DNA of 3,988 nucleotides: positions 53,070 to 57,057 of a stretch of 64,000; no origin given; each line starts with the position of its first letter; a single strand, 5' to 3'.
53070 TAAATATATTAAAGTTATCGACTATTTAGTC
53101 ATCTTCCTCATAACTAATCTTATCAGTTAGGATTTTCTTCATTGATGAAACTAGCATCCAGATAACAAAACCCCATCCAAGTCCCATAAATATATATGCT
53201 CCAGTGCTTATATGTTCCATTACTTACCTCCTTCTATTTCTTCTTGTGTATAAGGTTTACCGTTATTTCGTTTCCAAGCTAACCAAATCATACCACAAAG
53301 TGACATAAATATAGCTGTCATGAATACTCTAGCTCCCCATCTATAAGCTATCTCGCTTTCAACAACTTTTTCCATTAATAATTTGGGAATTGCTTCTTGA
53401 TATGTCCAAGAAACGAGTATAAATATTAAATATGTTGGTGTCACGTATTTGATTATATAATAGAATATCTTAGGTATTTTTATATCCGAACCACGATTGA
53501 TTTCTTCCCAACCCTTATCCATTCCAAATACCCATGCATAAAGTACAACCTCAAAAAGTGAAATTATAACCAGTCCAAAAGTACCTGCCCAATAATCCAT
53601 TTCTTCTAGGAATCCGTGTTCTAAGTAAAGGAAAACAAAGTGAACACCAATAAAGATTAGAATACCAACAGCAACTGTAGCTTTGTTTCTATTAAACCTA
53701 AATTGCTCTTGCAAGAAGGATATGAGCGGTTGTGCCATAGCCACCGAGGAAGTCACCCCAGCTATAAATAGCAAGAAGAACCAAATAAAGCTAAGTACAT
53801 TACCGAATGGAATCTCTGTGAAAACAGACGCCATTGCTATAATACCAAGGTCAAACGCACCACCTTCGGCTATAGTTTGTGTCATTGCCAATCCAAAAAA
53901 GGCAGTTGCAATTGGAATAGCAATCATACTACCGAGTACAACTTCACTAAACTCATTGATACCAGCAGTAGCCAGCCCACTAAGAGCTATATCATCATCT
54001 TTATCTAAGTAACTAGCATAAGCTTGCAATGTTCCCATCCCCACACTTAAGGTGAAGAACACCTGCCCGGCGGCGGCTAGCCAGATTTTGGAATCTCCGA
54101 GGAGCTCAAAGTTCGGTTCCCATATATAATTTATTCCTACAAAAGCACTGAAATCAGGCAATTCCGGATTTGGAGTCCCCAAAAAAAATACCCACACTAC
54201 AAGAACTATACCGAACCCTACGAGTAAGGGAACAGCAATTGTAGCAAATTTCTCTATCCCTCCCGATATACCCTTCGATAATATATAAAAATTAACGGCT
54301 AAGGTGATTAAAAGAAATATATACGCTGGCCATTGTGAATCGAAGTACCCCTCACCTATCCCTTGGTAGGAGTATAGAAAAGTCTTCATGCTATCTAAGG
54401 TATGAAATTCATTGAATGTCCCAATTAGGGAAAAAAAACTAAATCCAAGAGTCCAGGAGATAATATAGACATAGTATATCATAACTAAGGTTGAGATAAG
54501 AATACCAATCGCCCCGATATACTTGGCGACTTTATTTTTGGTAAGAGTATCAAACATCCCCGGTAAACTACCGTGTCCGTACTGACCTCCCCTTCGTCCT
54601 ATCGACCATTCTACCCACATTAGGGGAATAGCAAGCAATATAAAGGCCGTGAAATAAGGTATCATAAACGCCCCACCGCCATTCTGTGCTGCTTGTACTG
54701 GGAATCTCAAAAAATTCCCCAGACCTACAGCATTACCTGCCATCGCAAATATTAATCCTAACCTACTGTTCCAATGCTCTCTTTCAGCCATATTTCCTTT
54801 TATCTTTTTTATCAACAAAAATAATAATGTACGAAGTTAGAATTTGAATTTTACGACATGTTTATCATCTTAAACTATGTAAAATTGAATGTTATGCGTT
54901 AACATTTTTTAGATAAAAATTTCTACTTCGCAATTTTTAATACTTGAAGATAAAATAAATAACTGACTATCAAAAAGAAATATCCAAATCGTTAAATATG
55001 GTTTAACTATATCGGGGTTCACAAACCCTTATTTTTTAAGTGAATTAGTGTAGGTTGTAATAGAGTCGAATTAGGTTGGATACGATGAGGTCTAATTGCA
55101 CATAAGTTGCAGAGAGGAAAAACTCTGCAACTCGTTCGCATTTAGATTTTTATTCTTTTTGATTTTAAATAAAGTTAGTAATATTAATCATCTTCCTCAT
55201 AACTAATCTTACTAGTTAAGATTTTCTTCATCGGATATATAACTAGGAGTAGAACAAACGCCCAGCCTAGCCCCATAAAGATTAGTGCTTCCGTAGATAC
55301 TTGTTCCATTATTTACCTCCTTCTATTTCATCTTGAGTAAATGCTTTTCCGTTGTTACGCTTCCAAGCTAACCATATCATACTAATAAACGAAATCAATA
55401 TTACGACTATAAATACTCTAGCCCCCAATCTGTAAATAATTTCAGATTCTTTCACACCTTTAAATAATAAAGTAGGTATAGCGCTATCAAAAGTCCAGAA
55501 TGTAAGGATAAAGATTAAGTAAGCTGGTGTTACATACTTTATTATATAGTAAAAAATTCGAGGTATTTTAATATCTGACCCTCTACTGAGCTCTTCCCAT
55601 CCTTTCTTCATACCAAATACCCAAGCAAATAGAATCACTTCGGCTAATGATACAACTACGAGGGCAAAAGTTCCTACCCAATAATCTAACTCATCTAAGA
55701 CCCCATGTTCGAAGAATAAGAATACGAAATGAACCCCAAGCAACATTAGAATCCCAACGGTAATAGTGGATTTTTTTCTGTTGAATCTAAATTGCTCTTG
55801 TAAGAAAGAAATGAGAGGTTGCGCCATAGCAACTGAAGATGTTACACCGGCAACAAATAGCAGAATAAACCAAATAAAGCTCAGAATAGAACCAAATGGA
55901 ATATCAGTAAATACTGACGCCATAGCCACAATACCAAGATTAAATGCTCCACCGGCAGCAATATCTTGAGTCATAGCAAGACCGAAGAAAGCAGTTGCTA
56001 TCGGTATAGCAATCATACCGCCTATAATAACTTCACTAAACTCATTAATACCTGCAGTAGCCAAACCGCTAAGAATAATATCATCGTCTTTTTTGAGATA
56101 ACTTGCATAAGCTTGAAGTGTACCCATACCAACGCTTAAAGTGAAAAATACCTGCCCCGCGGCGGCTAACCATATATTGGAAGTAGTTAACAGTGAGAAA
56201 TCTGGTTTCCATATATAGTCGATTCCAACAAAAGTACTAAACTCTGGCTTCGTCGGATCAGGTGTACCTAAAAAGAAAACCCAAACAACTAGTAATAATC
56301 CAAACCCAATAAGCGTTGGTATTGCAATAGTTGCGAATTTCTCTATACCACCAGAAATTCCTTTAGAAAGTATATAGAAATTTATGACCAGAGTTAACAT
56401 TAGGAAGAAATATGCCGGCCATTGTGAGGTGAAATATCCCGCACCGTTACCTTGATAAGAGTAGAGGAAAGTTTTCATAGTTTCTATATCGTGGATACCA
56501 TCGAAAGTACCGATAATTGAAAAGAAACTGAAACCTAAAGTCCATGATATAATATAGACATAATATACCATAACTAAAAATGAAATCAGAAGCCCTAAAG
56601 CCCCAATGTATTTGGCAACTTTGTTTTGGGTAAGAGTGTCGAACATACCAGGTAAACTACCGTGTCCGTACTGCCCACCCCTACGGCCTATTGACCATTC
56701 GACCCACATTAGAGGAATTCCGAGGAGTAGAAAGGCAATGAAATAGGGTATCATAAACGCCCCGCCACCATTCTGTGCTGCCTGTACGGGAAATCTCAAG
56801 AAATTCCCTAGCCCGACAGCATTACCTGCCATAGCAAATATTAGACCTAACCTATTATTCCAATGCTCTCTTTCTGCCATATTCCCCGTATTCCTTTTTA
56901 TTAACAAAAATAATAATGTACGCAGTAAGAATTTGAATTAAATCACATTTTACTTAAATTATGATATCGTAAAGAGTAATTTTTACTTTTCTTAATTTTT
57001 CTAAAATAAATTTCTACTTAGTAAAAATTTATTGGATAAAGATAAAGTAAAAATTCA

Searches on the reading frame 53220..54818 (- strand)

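Call 79: search_protein_families(library=pfam, proteins=[window:53220-54818:-], max_evalue=0.001)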
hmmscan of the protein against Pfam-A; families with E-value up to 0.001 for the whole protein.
window:53220-54818:- (532 aa): 1 family
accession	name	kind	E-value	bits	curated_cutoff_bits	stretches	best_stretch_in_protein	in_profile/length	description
PF00209.24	SNF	-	1.7e-54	185.9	27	2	169-475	180-484/524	Sodium:neurotransmitter symporter family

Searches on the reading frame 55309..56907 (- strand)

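Call 79: search_protein_families(library=pfam, proteins=[window:55309-56907:-], max_evalue=0.001)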
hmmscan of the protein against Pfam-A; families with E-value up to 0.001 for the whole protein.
window:55309-56907:- (532 aa): 1 family
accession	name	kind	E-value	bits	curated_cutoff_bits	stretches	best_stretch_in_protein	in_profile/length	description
PF00209.24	SNF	-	2e-54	185.7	27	2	169-473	180-482/524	Sodium:neurotransmitter symporter family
